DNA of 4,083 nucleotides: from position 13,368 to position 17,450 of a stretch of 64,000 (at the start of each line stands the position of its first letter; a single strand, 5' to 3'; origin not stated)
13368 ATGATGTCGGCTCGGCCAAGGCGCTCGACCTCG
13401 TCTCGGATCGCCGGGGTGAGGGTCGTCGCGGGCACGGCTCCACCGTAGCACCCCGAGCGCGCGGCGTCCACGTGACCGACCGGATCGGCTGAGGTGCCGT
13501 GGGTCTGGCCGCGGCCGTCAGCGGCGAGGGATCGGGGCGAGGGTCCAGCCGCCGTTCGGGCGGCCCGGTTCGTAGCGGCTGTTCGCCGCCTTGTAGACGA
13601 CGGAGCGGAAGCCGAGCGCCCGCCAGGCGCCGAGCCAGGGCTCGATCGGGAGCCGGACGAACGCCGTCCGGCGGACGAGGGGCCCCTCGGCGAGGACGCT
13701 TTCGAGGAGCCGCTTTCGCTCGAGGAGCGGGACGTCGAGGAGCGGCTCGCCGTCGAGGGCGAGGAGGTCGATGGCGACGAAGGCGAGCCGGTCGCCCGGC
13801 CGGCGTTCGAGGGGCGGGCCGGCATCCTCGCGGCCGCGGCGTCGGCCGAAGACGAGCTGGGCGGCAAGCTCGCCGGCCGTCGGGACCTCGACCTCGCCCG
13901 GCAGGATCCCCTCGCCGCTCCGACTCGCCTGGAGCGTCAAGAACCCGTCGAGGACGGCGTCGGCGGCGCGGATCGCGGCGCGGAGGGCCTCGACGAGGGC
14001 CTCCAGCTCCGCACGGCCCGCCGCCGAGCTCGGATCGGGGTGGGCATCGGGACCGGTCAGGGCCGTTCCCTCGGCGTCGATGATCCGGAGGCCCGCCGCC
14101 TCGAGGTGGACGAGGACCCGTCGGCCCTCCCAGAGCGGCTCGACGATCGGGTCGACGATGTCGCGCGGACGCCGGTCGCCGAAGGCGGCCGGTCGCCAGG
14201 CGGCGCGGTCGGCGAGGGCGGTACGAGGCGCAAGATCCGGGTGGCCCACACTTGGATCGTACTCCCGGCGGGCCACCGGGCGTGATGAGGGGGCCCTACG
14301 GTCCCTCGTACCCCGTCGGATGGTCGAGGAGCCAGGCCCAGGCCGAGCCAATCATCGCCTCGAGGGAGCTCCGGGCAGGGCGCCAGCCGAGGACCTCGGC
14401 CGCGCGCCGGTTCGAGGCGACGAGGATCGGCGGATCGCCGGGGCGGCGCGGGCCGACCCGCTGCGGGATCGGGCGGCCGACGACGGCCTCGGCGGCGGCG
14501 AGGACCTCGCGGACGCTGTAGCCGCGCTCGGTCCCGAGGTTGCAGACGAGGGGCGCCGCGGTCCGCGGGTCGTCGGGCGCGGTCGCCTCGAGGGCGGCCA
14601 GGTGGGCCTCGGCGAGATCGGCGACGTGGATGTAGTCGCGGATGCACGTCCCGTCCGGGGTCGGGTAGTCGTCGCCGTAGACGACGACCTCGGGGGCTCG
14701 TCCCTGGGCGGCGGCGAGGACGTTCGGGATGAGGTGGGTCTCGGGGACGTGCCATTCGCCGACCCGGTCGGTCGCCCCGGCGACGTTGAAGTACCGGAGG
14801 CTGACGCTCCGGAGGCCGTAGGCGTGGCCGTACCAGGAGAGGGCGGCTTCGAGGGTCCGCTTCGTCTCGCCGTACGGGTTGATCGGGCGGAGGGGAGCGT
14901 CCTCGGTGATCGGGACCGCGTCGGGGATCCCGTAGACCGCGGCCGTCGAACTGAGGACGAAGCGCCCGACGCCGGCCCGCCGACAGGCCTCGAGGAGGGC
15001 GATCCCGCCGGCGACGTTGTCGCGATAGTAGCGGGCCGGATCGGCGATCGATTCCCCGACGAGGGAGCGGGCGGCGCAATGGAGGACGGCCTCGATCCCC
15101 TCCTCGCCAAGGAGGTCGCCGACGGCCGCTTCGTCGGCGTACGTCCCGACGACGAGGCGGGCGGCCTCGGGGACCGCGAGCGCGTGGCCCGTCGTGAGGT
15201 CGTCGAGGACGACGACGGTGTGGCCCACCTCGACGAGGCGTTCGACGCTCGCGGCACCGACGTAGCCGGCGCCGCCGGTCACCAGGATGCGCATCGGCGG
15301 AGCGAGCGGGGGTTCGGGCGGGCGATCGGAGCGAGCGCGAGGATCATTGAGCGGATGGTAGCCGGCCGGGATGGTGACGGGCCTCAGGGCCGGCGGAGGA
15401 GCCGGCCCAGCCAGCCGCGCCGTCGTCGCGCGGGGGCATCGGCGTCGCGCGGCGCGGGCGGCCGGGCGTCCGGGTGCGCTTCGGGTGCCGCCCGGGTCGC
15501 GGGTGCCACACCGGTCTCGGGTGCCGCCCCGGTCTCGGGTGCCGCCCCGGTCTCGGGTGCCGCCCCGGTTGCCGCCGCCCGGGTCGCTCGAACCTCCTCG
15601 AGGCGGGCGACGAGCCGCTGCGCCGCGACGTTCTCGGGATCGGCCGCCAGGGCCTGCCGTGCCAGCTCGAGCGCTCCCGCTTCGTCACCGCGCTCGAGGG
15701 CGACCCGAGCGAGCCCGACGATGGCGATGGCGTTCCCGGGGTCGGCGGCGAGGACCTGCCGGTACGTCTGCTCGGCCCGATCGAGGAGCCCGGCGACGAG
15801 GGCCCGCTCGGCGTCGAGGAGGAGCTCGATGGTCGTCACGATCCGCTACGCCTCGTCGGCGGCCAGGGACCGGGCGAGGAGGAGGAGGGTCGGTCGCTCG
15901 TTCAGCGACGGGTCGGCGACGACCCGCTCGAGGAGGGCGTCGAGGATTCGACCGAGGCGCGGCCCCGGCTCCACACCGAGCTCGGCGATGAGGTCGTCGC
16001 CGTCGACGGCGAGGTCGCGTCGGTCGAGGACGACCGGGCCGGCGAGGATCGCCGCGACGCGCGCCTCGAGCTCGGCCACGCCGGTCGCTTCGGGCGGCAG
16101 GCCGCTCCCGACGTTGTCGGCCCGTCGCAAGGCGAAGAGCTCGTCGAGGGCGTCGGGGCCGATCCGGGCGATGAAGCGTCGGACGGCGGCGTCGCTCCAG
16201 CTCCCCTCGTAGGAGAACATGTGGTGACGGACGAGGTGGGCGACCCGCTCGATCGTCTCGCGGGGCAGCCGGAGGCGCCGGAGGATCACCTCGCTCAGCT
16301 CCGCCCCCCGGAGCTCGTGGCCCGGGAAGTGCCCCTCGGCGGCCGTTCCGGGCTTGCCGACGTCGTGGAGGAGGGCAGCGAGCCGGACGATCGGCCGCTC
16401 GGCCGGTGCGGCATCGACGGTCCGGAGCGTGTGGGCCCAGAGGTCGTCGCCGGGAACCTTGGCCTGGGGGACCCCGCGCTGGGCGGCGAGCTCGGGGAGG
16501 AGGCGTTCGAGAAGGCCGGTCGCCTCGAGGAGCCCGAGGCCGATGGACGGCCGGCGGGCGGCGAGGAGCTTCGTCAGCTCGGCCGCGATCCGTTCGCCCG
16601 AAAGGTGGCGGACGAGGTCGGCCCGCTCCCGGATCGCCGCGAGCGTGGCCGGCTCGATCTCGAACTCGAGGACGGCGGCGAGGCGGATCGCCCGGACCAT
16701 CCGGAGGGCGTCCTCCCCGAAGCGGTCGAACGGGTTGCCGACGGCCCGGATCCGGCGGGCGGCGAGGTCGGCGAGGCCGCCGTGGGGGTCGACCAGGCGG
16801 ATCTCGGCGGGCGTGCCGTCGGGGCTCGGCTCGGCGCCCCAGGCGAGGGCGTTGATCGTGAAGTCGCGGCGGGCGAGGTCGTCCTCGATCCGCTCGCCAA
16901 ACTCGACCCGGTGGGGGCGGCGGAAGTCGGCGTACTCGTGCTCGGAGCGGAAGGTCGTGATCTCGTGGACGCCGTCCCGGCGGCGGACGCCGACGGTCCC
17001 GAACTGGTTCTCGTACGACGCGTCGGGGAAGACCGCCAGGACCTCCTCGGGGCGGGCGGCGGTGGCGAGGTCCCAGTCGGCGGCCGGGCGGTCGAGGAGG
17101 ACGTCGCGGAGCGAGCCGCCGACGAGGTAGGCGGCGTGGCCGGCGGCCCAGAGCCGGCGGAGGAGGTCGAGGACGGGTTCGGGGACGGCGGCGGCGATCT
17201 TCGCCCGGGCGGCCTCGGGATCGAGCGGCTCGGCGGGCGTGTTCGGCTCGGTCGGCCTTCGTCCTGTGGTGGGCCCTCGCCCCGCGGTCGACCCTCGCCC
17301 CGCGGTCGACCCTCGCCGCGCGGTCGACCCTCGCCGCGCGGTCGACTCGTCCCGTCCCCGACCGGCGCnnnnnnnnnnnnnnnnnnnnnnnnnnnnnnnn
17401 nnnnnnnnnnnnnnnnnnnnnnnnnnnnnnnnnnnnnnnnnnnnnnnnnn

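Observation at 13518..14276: ATP-dependent DNA-ligase-like nucleotidyltransferase domain with the catalytic lysine replaced (KxDG becomes LWEG)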

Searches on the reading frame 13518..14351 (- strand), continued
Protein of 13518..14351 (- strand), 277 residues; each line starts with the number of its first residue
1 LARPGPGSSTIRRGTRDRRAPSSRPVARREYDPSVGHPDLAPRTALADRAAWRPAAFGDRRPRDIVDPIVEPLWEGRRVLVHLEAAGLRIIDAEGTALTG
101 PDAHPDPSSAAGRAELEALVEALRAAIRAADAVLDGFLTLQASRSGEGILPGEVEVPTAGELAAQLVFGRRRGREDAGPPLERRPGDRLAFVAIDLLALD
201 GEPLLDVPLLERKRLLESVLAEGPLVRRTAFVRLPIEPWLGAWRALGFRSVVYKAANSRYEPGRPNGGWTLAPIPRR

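Call 35: find_encoding_contigs(protein=P0145, flank=8000, max_places=3)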
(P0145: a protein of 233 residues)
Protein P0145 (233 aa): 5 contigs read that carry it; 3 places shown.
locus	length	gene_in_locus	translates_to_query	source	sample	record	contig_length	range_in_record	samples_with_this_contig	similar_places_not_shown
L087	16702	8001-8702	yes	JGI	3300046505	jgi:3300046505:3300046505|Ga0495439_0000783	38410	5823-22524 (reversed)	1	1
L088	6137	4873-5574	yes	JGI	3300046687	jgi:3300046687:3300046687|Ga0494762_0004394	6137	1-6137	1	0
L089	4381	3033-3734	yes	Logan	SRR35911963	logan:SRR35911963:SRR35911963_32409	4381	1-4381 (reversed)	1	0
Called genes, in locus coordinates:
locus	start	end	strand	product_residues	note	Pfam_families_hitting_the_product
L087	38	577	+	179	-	PF07811:TadE (weak)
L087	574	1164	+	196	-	PF07811:TadE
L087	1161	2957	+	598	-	PF13400:Tad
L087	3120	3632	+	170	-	PF01844:HNH, PF14279:HNH_5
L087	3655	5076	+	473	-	PF01743:PolyA_pol, PF12627:PolyA_pol_RNAbd, PF01966:HD, PF13735:tRNA_NucTran2_2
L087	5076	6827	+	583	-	-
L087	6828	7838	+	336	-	PF01073:3Beta_HSD, PF01370:Epimerase, PF02719:Polysacc_synt_2, PF04321:RmlD_sub_bind, PF05368:NmrA (faint), PF13460:NAD_binding_10 (weak), PF16363:GDP_Man_Dehyd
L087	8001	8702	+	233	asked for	PF01068:DNA_ligase_A_M (weak)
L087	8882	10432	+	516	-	-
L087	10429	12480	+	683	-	PF00582:Usp, PF00535:Glycos_transf_2 (weak)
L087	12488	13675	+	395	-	PF02595:Gly_kinase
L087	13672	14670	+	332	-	-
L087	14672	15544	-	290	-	-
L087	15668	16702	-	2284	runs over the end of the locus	?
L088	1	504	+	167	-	PF01844:HNH, PF14279:HNH_5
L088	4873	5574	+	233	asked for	PF01068:DNA_ligase_A_M (weak)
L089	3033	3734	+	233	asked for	PF01068:DNA_ligase_A_M (weak)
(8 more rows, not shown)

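Call 37: search_protein_families(library=padloc, proteins=[window:13521-14276:-], max_evalue=1)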
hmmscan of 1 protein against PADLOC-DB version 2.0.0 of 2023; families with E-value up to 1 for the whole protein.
window:13521-14276:- (252 aa): 0 families

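Call 38: search_protein_families(library=phrogs, proteins=[window:13521-14276:-], max_evalue=1)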
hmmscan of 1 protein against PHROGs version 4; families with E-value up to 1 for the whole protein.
window:13521-14276:- (252 aa): 0 families

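Call 41: list_cluster_members(proteins=[P0001, P0008, P0026])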
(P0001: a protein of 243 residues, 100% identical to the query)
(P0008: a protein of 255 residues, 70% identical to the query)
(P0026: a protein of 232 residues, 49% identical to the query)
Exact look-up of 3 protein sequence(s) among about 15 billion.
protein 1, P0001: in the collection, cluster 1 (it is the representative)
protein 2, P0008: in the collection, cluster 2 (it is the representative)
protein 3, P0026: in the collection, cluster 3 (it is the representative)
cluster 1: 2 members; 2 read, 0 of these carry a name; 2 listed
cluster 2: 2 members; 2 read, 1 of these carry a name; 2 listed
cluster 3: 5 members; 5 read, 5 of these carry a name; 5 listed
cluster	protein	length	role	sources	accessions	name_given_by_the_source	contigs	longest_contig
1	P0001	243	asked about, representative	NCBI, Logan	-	-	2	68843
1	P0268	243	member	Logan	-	-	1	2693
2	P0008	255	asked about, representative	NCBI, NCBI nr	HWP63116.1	MAG TPA: hypothetical protein VNO86_06575 [Candidatus Binatia bacterium] | hypothetical protein [Candidatus Binatia bacterium]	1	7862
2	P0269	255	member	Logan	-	-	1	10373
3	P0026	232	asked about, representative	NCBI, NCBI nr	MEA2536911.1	MAG: dependent ligase domain [Chloroflexota bacterium] | dependent ligase domain [Chloroflexota bacterium]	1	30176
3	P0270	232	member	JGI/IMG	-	ATP-dependent DNA ligase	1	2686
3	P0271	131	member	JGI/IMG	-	ATP-dependent DNA ligase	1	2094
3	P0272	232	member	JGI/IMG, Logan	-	ATP-dependent DNA ligase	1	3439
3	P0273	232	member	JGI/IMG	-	hypothetical protein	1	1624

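Call 62: fold_search(model_id=the predicted structure, library=viral)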
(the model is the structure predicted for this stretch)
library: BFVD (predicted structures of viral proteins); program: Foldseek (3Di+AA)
matches with E <= 10: 369; with E <= 0.001: 100
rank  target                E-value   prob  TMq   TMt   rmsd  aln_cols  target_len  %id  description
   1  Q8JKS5                2.4e-11  1.00  0.61  0.12   8.4       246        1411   14  DNA ligase [Heliothis zea nudivirus 1]
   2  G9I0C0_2              2.7e-11  1.00  0.62  0.17   8.0       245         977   14  DNA ligase [Helicoverpa zea nudivirus 2]
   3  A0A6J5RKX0            9.0e-11  1.00  0.54  0.51   8.8       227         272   20  DNA ligase [uncultured Caudovirales phage]
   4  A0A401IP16            8.7e-10  1.00  0.55  0.19   8.8       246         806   16  DNA ligase [Hemigrapsus takanoi nimavirus]
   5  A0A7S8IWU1            1.3e-09  1.00  0.59  0.29   8.6       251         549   17  DNA ligase [Lymantria dispar multicapsid nuclear polyhedrosis virus]
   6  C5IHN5                2.7e-09  1.00  0.52  0.51   8.3       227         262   23  DNA ligase [Burkholderia phage BcepIL02]
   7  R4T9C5                3.4e-09  1.00  0.52  0.29   9.7       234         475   18  DNA ligase [Halogranum tailed virus 1]
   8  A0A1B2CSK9            4.3e-09  1.00  0.55  0.28   2.5       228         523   12  DNA ligase [Plutella xylostella granulovirus]
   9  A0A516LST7            7.0e-09  1.00  0.55  0.29   8.5       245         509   13  (no name in the UniProt tables at hand)
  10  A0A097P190            1.3e-08  1.00  0.54  0.36   4.9       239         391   18  ORF120a dna-ligase [Cydia pomonella granulosis virus]
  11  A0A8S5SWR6            1.9e-08  1.00  0.53  0.40   9.6       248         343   14  DNA ligase [Siphoviridae sp. ctZHD14]
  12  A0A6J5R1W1            2.6e-08  1.00  0.56  0.49   7.0       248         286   14  DNA ligase [uncultured Caudovirales phage]
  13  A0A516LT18            3.5e-08  1.00  0.55  0.18  10.2       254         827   16  (no name in the UniProt tables at hand)
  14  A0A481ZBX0            6.0e-08  1.00  0.47  0.34  10.3       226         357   13  DNA ligase [Pithovirus LCPAC403]
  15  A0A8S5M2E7            8.1e-08  1.00  0.50  0.48   8.9       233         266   14  DNA ligase [Siphoviridae sp. cthjx9]
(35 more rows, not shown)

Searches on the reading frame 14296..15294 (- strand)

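Call 15: search_protein_families(library=ncbifam, proteins=[window:14296-15294:-], max_evalue=0.001)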
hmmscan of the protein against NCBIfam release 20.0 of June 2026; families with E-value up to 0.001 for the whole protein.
window:14296-15294:- (332 aa): 24 families
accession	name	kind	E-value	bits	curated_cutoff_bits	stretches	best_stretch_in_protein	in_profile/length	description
TIGR01179.1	galE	equivalog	1.1e-110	369.6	262.3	1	2-327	1-330/332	UDP-glucose 4-epimerase GalE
NF007956.0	PRK10675.1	subfamily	7.6e-67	225.8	394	1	1-330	1-337/338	UDP-glucose 4-epimerase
TIGR01181.1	dTDP_gluc_dehyt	equivalog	1.3e-32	113.2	365.1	1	2-323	1-312/321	dTDP-glucose 4,6-dehydratase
TIGR02197.1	heptose_epim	equivalog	1.1e-23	83.9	274.6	1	3-267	1-255/316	ADP-glyceromanno-heptose 6-epimerase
TIGR04180.1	EDH_00030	hypoth_equivalog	2.4e-23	82.7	475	1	3-307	1-295/297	NAD-dependent 4,6-dehydratase LegB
NF042422.1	oxyalk_red_OleD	equivalog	2.3e-19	70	580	1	1-274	1-252/329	2-alkyl-3-oxoalkanoate reductase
NF007582.0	PRK10217.1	equivalog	3.8e-17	62.4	698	1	2-232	3-237/355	dTDP-glucose 4,6-dehydratase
NF011728.1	PRK15181.1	equivalog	3.9e-17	62.3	760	1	2-230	17-244/348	Vi polysaccharide biosynthesis UDP-N-acetylglucosaminuronic acid C-4 epimerase TviC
NF007490.0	PRK10084.1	subfamily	3.1e-16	59.3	649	1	1-231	1-243/361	dTDP-glucose 4,6-dehydratase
TIGR03466.1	HpnA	hypoth_equivalog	3.3e-16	59.1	367.65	1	1-204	1-197/327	hopanoid-associated sugar epimerase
NF042423.1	oxyalk_red_Shew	equivalog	8.8e-14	51.3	580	1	2-239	10-225/331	2-alkyl-3-oxoalkanoate reductase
NF043036.1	ErythonDh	equivalog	2e-13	50.2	325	1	1-155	1-163/321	D-erythronate dehydrogenase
NF047922.1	GDPFucSynFcl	equivalog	4.1e-13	49.5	500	1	2-325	4-304/308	GDP-L-fucose synthase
TIGR02622.1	CDP_4_6_dhtase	equivalog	6.6e-12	45.2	278.45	1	2-321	6-329/352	CDP-glucose 4,6-dehydratase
NF058621.1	DiazavRedAvaA7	equivalog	1e-11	45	400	1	1-239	1-223/304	3-diazoavenalumate denitrifying reductase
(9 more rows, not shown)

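Call 16: search_protein_families(library=pfam, proteins=[window:14296-15294:-], max_evalue=0.01)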
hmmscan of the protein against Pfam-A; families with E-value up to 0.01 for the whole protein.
window:14296-15294:- (332 aa): 8 families
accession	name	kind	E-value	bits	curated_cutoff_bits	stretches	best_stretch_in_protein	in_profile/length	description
PF01370.27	Epimerase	-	2.9e-59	200.8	20.9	1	3-239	1-229/240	NAD dependent epimerase/dehydratase family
PF16363.11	GDP_Man_Dehyd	-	1.1e-47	163.5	27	1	4-309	1-324/332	GDP-mannose 4,6 dehydratase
PF04321.23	RmlD_sub_bind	-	1.9e-13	50.6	27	1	1-153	1-137/287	RmlD substrate binding domain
PF02719.21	Polysacc_synt_2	-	6.8e-11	42.3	20.2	1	3-174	1-174/293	Polysaccharide biosynthesis protein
PF01073.25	3Beta_HSD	-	2.6e-10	40.2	22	1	4-149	1-154/280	3-beta hydroxysteroid dehydrogenase/isomerase family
PF13460.12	NAD_binding_10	-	1.4e-09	38.5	27.2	1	7-153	1-132/184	NAD(P)H-binding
PF05368.20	NmrA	-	4.4e-06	26.9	27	1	2-118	4-108/298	NmrA-like family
PF07993.18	NAD_binding_4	-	0.00095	18.8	20.1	0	66-173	88-209/258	Male sterility protein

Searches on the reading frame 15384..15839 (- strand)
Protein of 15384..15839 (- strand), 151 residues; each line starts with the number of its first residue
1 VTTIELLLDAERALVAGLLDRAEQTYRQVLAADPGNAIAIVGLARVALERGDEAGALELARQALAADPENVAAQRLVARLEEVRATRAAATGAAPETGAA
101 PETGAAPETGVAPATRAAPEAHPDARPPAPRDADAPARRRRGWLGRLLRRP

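Call 15: search_protein_families(library=ncbifam, proteins=[window:15384-15839:-], max_evalue=0.001)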
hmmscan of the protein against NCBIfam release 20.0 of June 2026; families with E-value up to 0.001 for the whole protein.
window:15384-15839:- (151 aa): 5 families
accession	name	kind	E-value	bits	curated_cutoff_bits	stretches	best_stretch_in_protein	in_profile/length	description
TIGR02917.1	PEP_TPR_lipo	equivalog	1.5e-09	36.3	312.2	1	12-93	134-215/899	XrtA/PEP-CTERM system TPR-repeat protein PrsT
NF008520.0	PRK11447.1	equivalog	1.1e-08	33.3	858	1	9-83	357-431/1157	cellulose synthase complex outer membrane protein BcsC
TIGR03939.1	PGA_TPR_OMP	equivalog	5.8e-06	24.8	366.65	1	17-90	443-516/800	poly-beta-1,6 N-acetyl-D-glucosamine export porin PgaA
NF033758.1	gliding_GltE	equivalog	1.2e-05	24.5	225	1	19-79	136-196/411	adventurous gliding motility TPR repeat lipoprotein GltE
NF008757.0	PRK11788.1-5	equivalog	0.00017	20.9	363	0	41-91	184-234/388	lipopolysaccharide assembly protein LapB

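Call 16: search_protein_families(library=pfam, proteins=[window:15384-15839:-], max_evalue=0.01)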
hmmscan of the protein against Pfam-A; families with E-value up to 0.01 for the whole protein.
window:15384-15839:- (151 aa): 8 families
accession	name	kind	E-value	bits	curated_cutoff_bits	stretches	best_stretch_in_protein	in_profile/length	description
PF14559.12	TPR_19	-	1.5e-09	38.5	25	1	16-80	4-68/68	Tetratricopeptide repeat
PF13432.12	TPR_16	-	8e-08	33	32.7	1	10-70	4-64/65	Tetratricopeptide repeat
PF13428.12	TPR_14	-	1.4e-06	28.8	23.5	1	42-80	6-44/44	Tetratricopeptide repeat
PF07719.23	TPR_2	-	7.9e-06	26.1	27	1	41-70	5-34/34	Tetratricopeptide repeat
PF13431.12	TPR_17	-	5.1e-05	23.7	24.4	1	26-57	2-33/34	Tetratricopeptide repeat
PF13424.12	TPR_12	-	0.00016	22.2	30.1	1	18-68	25-76/77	Tetratricopeptide repeat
PF13176.12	TPR_7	-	0.0017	18.7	27.9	0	39-71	1-35/36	Tetratricopeptide repeat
PF14863.12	Alkyl_sulf_dimr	-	0.0045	17.8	26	1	34-88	66-120/139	Alkyl sulfatase dimerisation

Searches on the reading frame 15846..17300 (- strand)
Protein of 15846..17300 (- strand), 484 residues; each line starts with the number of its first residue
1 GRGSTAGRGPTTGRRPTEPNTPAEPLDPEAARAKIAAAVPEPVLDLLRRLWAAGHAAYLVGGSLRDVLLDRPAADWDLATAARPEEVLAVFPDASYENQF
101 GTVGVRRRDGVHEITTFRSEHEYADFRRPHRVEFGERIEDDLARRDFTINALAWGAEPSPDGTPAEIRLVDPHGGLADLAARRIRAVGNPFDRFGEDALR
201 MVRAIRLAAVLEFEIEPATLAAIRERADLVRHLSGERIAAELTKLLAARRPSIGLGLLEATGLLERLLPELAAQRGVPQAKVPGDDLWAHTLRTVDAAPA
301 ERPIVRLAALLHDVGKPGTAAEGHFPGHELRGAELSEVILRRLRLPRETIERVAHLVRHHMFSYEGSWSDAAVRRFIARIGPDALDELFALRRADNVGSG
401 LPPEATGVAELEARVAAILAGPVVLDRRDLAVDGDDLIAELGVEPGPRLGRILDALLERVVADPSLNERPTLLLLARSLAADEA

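Call 15: search_protein_families(library=ncbifam, proteins=[window:15846-17300:-], max_evalue=0.001)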
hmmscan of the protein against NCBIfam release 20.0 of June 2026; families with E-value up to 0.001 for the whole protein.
window:15846-17300:- (484 aa): 14 families
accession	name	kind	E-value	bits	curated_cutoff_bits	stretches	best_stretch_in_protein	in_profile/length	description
TIGR02692.1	tRNA_CCA_actino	equivalog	2.2e-84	283.7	438.8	1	40-460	13-446/466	CCA tRNA nucleotidyltransferase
NF009814.0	PRK13299.1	equivalog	1.1e-79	268.3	290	2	45-274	11-231/396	CCA tRNA nucleotidyltransferase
TIGR01942.1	pcnB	subfamily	3.8e-46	157.8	305.65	1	43-273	18-244/425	polynucleotide adenylyltransferase PcnB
NF008137.0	PRK10885.1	equivalog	1.6e-38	132.6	451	1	57-360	3-305/409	multifunctional CCA addition/repair protein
NF008634.1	PRK11623.1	equivalog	9.3e-29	100.3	702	1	39-271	45-283/469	polynucleotide adenylyltransferase PcnB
NF009812.0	PRK13297.1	equivalog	1.5e-19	70.3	624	1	53-276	10-224/364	tRNA CCA-pyrophosphorylase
NF009813.0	PRK13298.1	equivalog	1.2e-16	60.7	606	1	57-272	3-211/417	tRNA CCA-pyrophosphorylase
NF041569.1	A-tRNAntase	equivalog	1.7e-15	56.4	1440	1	38-275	459-699/880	A-adding tRNA nucleotidyltransferase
NF009811.0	PRK13296.1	equivalog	1.5e-12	47.1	469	1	58-270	4-207/360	CCA tRNA nucleotidyltransferase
TIGR01693.1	UTase_glnD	equivalog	3.4e-12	45.4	519.4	1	192-362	330-519/850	[protein-PII] uridylyltransferase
NF002895.0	PRK03381.1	equivalog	9e-12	43.9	631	1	200-422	333-568/782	[protein-PII] uridylyltransferase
NF003467.0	PRK05092.1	equivalog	2.7e-09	35.3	959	1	301-362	538-593/940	[protein-PII] uridylyltransferase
TIGR00277.1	HDIG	domain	1.9e-05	24.4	27.6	1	300-354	25-79/84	HDIG domain-containing metalloprotein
NF001265.0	PRK00227.1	equivalog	0.00047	18.5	799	1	257-361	350-455/693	[protein-PII] uridylyltransferase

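Call 16: search_protein_families(library=pfam, proteins=[window:15846-17300:-], max_evalue=0.01)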
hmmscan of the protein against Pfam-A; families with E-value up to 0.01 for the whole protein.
window:15846-17300:- (484 aa): 4 families
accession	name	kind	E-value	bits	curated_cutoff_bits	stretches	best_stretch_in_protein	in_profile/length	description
PF01743.26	PolyA_pol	-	3.2e-31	108.7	23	1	57-185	1-126/126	Poly A polymerase head domain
PF12627.12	PolyA_pol_RNAbd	-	9.3e-19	67.4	22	1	213-273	2-62/64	Probable RNA and SrmB- binding site of polymerase A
PF13735.12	tRNA_NucTran2_2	-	1.2e-11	45.2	27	1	337-473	25-146/149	tRNA nucleotidyltransferase domain 2 putative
PF01966.28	HD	-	3.3e-10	40.7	22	1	299-396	21-112/116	HD domain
